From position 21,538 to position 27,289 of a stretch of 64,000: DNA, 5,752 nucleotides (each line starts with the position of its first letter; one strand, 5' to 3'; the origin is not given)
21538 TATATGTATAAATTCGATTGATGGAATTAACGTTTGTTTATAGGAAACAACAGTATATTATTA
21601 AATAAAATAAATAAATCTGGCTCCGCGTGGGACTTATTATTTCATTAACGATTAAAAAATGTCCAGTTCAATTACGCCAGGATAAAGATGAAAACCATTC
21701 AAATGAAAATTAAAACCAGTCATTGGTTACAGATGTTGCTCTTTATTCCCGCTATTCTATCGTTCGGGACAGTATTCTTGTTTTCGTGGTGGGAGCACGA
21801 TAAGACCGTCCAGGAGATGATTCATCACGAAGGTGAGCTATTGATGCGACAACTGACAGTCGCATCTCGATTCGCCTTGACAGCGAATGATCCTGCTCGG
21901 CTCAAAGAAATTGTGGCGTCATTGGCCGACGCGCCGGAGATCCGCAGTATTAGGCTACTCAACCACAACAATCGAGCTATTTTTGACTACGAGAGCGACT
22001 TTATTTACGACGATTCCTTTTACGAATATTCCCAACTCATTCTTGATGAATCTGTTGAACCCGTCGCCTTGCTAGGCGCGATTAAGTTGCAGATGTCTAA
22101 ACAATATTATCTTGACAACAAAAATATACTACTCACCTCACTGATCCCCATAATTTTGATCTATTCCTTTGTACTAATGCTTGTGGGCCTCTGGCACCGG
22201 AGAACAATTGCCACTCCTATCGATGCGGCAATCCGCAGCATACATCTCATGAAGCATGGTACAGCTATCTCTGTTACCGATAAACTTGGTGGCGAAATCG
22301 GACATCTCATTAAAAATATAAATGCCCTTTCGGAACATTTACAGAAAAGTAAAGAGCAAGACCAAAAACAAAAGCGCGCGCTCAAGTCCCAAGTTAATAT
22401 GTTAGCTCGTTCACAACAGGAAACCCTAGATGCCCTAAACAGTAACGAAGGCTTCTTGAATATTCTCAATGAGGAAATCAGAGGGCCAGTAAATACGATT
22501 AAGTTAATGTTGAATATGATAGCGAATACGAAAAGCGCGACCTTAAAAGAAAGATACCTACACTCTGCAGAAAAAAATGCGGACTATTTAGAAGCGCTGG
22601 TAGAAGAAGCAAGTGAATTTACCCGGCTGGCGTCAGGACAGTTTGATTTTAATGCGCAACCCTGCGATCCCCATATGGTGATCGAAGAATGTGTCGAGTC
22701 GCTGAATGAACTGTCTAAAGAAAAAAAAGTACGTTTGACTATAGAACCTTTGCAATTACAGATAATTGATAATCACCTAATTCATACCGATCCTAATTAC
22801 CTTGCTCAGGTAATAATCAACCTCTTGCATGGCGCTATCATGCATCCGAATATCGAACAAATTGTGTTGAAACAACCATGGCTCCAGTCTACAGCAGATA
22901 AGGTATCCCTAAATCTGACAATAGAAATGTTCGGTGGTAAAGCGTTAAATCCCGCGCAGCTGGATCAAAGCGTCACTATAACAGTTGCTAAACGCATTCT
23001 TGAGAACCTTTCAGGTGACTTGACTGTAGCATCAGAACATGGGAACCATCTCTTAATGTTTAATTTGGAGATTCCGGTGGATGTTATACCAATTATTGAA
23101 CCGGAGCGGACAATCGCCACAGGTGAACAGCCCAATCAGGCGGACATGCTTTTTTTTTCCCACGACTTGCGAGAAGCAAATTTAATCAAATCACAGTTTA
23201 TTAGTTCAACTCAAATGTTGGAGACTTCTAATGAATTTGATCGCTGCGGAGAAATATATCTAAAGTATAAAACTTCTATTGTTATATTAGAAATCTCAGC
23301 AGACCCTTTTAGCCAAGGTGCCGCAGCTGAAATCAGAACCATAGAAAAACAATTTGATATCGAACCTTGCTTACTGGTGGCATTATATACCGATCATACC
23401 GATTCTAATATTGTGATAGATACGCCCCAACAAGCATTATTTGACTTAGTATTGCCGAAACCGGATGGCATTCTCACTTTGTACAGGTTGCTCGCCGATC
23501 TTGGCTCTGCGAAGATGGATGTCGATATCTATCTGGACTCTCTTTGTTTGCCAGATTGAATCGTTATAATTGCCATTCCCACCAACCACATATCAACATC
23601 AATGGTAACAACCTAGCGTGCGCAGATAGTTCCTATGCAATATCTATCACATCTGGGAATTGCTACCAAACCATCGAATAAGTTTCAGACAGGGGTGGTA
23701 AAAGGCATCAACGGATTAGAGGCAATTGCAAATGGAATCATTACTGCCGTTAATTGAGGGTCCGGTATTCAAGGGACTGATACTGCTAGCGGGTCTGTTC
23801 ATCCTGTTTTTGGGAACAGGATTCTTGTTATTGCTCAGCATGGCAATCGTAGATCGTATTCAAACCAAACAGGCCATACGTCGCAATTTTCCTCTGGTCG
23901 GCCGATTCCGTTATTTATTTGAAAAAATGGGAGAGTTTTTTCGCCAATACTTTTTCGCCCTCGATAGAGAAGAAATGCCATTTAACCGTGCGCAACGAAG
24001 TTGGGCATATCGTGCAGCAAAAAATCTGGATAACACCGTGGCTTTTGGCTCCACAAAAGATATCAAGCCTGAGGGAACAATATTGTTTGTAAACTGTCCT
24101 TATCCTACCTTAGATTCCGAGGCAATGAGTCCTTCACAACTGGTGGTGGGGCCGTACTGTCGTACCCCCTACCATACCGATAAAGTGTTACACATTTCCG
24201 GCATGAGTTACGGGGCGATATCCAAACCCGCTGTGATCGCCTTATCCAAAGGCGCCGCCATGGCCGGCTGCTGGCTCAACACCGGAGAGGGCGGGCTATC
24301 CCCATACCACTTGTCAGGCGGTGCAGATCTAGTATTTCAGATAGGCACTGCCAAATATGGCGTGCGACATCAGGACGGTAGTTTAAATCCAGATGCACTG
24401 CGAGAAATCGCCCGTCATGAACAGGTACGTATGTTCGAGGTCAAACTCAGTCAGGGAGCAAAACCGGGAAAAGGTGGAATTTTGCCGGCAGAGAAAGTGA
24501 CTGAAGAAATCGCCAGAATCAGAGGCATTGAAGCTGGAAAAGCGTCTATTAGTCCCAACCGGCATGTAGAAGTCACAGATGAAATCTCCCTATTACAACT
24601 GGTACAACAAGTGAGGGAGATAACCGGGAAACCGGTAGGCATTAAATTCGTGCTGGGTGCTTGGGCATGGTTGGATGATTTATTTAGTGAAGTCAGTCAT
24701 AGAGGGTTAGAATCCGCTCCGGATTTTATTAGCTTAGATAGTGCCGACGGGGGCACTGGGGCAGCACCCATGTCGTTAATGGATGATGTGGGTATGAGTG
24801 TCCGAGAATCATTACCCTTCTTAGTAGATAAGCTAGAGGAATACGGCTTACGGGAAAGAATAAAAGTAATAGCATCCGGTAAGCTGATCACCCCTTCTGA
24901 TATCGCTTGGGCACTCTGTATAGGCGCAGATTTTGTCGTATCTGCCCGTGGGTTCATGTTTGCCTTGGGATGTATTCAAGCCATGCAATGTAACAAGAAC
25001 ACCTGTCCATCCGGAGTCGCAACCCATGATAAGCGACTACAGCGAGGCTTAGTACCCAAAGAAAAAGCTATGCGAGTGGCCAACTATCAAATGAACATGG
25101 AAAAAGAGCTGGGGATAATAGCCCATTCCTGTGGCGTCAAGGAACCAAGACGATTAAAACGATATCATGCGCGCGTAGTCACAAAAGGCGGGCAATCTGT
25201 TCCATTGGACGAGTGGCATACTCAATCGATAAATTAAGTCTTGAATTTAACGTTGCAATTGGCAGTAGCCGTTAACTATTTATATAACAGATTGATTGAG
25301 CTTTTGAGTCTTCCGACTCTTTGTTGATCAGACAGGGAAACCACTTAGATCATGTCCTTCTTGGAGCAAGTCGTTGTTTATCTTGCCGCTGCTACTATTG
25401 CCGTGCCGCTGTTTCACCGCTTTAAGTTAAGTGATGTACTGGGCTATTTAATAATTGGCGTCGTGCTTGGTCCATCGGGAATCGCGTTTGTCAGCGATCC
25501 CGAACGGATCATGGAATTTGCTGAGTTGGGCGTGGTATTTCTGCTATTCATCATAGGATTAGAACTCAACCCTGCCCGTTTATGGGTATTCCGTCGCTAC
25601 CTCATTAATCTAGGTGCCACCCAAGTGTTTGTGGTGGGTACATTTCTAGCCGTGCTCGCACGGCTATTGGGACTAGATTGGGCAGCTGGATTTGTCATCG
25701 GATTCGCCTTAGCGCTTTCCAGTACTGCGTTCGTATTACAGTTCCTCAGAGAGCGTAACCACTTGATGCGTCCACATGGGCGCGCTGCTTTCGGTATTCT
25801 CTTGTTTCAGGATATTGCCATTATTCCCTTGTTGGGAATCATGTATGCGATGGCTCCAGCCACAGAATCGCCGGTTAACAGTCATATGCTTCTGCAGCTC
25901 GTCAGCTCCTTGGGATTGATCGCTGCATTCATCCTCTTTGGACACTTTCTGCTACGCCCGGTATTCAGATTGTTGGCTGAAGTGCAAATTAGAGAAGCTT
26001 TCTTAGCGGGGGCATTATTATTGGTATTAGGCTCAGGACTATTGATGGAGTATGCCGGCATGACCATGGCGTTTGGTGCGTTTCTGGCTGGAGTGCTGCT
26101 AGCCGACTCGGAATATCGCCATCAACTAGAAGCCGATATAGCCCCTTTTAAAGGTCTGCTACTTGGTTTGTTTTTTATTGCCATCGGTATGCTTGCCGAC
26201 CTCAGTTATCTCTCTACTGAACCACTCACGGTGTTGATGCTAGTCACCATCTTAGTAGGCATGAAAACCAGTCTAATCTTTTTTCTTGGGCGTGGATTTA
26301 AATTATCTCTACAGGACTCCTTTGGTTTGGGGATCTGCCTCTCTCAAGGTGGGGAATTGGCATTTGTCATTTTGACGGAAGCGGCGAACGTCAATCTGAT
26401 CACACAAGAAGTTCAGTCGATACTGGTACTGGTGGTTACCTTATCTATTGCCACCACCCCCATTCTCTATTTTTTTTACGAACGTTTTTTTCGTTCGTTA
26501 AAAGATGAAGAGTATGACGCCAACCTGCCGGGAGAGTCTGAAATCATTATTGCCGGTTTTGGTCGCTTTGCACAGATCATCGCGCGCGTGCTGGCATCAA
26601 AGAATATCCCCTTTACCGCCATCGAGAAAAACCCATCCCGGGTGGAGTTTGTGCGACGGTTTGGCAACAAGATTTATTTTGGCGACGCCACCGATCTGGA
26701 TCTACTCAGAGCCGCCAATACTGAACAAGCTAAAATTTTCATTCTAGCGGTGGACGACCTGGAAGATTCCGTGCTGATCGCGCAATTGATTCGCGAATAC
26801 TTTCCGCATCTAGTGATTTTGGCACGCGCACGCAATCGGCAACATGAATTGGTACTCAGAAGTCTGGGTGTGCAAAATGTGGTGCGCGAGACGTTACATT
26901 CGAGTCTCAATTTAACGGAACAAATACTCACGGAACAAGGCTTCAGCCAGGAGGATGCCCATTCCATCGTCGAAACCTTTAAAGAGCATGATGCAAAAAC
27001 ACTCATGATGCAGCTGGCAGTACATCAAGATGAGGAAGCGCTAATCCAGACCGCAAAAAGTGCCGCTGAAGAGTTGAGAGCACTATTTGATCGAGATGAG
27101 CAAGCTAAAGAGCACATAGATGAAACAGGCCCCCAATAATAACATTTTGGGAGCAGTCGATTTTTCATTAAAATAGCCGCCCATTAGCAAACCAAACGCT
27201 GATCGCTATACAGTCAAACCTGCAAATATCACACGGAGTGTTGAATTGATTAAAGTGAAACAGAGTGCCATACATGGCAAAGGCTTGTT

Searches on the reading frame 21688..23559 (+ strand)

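Call 62: search_protein_families(library=pfam, proteins=[window:21688-23559:+], max_evalue=0.00001)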
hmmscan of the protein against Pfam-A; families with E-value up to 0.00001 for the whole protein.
window:21688-23559:+ (623 aa): 1 family
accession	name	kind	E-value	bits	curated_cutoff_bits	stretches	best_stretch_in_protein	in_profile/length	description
PF00512.31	HisKA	-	5.2e-07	30.1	26.9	1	254-317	3-66/66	His Kinase A (phospho-acceptor) domain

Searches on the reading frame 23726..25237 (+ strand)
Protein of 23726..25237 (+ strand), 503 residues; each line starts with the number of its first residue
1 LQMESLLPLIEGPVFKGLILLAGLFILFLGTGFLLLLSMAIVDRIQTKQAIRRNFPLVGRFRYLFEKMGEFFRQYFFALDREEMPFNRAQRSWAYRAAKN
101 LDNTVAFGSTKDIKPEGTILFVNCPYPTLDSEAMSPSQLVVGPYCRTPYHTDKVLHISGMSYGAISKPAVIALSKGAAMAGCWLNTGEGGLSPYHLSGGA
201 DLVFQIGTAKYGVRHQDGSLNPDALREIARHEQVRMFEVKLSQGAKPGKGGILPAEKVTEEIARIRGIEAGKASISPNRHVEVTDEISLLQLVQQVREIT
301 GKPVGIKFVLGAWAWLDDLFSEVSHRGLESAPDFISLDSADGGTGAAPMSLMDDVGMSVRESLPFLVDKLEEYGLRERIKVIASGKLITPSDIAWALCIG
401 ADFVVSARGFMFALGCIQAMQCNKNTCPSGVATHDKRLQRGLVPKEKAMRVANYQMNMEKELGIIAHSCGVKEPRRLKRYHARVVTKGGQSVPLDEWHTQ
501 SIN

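Call 62: search_protein_families(library=pfam, proteins=[window:23726-25237:+], max_evalue=0.00001)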
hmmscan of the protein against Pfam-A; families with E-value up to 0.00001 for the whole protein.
window:23726-25237:+ (503 aa): 1 family
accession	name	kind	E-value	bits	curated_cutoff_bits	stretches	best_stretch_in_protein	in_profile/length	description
PF01645.23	Glu_synthase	-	5.8e-86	289.4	20.4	1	148-471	62-368/369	Conserved region in glutamate synthase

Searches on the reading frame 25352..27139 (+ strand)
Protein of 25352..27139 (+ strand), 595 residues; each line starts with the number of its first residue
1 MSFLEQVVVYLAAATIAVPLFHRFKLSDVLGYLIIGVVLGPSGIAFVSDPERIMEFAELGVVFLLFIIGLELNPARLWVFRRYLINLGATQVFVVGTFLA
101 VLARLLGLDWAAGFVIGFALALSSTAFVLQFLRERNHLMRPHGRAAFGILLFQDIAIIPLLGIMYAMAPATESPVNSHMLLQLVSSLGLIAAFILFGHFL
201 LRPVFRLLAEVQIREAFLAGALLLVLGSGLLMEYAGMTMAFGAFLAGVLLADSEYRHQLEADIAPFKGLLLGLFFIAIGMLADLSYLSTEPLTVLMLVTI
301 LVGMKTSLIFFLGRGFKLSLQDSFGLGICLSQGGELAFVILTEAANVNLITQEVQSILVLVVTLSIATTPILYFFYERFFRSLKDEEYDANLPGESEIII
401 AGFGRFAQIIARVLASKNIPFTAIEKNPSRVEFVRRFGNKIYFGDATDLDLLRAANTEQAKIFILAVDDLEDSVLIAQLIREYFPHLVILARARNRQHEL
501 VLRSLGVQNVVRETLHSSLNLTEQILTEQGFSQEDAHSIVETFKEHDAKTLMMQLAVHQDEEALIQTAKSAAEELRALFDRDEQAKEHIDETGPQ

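Call 62: search_protein_families(library=pfam, proteins=[window:25352-27139:+], max_evalue=0.00001)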
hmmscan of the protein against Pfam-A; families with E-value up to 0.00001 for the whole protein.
window:25352-27139:+ (595 aa): 2 families
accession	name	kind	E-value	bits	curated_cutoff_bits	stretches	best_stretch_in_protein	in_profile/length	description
PF00999.27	Na_H_Exchanger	-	1.3e-57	195.9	26.2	1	13-372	3-373/375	Sodium/hydrogen exchanger, transmembrane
PF02254.24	TrkA_N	-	5e-27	95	23.8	1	398-512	1-115/116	TrkA-N domain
